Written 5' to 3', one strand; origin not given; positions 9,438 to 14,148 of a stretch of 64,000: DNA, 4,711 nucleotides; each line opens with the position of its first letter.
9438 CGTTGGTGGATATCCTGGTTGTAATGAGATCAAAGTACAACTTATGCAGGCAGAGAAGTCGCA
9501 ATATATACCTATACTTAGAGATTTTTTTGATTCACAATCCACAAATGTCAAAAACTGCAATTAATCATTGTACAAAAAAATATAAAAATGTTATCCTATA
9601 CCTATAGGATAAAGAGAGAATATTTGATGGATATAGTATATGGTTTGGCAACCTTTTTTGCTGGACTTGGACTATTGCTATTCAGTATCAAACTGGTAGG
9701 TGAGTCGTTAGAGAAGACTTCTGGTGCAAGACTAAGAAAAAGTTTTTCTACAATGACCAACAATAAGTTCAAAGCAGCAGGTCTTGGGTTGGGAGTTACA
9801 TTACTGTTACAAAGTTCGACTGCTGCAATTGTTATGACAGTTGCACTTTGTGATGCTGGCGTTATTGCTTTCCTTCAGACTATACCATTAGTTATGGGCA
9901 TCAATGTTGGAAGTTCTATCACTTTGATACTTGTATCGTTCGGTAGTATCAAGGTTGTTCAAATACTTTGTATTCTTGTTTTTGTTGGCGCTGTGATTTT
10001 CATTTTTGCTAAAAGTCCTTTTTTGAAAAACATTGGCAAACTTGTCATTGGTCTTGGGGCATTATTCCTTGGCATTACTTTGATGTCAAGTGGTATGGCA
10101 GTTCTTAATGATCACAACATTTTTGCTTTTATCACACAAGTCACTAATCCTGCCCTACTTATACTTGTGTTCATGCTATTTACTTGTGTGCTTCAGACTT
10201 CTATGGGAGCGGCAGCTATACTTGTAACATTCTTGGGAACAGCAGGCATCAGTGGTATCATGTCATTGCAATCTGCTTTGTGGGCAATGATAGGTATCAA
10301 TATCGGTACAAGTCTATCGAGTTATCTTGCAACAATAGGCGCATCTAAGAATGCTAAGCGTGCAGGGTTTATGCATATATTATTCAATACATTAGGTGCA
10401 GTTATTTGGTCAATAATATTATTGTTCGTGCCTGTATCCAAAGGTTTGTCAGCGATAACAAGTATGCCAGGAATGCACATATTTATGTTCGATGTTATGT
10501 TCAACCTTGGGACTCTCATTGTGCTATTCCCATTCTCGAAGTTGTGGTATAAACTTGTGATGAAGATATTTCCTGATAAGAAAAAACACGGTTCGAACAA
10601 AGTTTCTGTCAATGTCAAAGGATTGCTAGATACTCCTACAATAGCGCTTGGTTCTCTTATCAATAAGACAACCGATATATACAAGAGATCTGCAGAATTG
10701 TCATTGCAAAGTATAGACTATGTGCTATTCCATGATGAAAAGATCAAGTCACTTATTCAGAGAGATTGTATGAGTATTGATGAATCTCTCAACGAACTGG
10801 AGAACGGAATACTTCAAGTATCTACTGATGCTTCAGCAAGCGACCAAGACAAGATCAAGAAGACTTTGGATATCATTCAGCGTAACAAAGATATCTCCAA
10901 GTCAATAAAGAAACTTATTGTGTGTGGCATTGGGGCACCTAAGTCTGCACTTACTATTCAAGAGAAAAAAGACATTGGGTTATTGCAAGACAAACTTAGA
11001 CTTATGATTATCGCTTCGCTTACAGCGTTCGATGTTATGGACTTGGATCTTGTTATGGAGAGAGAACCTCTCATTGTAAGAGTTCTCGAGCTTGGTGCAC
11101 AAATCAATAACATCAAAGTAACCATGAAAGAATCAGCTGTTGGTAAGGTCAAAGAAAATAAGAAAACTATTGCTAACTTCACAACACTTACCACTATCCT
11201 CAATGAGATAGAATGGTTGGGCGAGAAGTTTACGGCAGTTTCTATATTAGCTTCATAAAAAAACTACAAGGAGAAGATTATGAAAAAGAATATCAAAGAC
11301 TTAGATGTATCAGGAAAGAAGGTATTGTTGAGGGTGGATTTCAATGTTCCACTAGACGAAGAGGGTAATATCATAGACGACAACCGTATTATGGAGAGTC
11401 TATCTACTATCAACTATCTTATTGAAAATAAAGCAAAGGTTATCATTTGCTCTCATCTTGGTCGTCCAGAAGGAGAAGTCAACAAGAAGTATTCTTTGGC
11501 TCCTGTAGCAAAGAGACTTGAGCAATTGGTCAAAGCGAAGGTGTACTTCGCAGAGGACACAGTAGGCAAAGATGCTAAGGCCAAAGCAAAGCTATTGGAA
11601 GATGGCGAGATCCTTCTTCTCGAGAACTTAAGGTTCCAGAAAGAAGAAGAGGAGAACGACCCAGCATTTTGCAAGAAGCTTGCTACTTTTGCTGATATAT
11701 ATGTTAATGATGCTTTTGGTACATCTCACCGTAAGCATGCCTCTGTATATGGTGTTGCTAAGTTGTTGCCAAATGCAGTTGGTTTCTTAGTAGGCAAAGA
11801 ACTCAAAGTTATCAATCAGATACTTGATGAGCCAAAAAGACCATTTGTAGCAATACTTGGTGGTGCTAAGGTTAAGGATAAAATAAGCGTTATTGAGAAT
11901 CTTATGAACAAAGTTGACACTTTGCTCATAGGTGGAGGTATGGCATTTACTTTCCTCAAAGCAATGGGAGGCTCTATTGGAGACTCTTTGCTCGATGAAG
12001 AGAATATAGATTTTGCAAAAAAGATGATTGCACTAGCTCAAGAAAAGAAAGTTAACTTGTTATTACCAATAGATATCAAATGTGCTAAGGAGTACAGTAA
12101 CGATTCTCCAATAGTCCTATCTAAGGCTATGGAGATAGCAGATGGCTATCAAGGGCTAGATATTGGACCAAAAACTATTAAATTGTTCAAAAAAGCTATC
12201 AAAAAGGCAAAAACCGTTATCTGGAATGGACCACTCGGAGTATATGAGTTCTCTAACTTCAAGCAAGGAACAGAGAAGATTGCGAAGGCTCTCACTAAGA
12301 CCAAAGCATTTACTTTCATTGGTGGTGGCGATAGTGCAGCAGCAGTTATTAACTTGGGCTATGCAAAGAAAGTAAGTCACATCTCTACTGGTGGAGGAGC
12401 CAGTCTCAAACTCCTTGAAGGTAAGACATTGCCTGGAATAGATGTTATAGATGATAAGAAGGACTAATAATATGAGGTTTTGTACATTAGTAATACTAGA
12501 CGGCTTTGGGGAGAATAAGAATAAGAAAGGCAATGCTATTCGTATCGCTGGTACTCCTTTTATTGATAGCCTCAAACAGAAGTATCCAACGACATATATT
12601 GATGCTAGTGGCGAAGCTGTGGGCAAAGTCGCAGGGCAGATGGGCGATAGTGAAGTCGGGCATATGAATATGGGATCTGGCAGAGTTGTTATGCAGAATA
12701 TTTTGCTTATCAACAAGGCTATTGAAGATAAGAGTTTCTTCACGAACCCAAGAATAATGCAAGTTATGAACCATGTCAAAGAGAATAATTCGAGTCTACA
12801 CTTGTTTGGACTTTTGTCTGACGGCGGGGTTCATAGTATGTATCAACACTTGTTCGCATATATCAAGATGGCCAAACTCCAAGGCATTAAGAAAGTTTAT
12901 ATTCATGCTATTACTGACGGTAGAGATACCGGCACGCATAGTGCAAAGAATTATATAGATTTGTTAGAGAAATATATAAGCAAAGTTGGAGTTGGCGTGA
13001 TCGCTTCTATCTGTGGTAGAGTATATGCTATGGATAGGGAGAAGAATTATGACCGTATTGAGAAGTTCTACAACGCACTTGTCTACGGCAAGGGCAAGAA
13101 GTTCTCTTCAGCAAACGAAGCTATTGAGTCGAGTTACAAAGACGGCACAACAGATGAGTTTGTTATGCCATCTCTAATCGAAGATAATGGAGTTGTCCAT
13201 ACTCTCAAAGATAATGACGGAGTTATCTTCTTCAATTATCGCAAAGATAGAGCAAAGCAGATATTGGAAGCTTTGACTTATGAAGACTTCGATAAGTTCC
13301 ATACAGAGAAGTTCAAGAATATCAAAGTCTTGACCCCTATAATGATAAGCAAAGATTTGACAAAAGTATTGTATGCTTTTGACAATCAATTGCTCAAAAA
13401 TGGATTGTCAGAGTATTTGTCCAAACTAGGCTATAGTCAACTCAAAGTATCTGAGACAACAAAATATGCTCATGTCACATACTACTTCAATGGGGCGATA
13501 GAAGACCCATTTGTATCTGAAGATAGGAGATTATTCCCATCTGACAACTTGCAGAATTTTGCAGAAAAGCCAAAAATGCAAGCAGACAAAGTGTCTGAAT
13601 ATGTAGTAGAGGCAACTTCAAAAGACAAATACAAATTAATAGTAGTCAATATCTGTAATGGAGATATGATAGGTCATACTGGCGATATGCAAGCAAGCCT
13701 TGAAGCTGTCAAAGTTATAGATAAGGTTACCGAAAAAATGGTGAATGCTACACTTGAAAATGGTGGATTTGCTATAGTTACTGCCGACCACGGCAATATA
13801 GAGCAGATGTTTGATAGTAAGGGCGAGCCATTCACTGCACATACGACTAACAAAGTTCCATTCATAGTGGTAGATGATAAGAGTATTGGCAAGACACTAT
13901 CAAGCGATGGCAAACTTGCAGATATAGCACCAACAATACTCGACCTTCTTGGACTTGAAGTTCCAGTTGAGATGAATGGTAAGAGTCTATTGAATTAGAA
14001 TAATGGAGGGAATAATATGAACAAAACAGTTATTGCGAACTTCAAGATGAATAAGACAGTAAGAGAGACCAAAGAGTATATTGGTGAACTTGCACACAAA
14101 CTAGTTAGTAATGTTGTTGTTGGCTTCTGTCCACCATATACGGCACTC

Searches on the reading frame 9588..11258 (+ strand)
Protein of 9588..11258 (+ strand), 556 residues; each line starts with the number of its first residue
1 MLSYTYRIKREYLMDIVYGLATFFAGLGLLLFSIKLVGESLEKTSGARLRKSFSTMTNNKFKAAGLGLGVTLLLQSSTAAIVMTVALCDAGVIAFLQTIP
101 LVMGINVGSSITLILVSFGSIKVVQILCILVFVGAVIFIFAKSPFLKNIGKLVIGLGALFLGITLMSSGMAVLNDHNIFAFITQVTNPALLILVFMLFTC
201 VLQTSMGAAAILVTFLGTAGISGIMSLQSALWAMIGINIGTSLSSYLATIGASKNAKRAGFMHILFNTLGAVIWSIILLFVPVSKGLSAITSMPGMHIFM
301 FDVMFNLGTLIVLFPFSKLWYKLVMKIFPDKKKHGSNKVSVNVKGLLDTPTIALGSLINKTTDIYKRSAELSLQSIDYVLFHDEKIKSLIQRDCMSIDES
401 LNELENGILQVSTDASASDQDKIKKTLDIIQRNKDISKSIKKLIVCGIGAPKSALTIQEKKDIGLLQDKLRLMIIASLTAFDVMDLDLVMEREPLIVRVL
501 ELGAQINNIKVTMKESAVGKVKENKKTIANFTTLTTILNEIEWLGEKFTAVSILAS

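Call 56: search_protein_families(library=pfam, proteins=[window:9588-11258:+], max_evalue=0.001)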
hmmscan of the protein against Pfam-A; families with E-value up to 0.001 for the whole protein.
window:9588-11258:+ (556 aa): 1 family
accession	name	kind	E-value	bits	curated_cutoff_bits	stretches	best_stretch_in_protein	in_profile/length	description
PF02690.20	Na_Pi_cotrans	-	8e-37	126.8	29.1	2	29-167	1-136/137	Na+/Pi-cotransporter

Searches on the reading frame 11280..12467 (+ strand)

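Call 56: search_protein_families(library=pfam, proteins=[window:11280-12467:+], max_evalue=0.001)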
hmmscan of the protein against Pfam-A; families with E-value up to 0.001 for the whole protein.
window:11280-12467:+ (395 aa): 1 family
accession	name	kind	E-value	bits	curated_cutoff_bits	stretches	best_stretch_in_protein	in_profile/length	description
PF00162.24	PGK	-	1.5e-160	534.8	27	1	5-382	1-379/379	Phosphoglycerate kinase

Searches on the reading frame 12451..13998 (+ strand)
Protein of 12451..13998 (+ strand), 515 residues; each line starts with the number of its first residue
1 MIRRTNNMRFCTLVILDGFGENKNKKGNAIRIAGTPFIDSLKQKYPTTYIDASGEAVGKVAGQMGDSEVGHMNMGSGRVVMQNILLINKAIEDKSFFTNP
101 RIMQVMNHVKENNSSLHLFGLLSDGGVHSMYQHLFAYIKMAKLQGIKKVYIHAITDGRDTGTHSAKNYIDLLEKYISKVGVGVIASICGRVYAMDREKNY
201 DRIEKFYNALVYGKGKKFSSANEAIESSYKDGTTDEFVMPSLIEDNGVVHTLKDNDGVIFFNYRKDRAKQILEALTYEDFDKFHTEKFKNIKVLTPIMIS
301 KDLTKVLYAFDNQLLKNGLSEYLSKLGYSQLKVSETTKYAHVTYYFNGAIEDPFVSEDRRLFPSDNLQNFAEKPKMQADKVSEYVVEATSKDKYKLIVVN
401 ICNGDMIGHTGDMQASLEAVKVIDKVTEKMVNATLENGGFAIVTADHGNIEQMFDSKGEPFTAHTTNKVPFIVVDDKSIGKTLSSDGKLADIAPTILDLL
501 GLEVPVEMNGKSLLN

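Call 56: search_protein_families(library=pfam, proteins=[window:12451-13998:+], max_evalue=0.001)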
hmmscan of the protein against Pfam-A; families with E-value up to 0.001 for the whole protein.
window:12451-13998:+ (515 aa): 4 families
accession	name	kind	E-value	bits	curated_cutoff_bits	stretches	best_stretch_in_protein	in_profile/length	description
PF06415.18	iPGM_N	-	5.6e-79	265.1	27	1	87-294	1-210/217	BPG-independent PGAM N-terminus (iPGM_N)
PF01676.23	Metalloenzyme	-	1.1e-65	222.1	24.3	1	11-503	3-251/252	Metalloenzyme superfamily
PF08665.17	PglZ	-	0.00021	21.7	25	1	390-452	110-175/179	PglZ domain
PF00884.28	Sulfatase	-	0.00069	19.4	25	0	411-501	201-300/301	Sulfatase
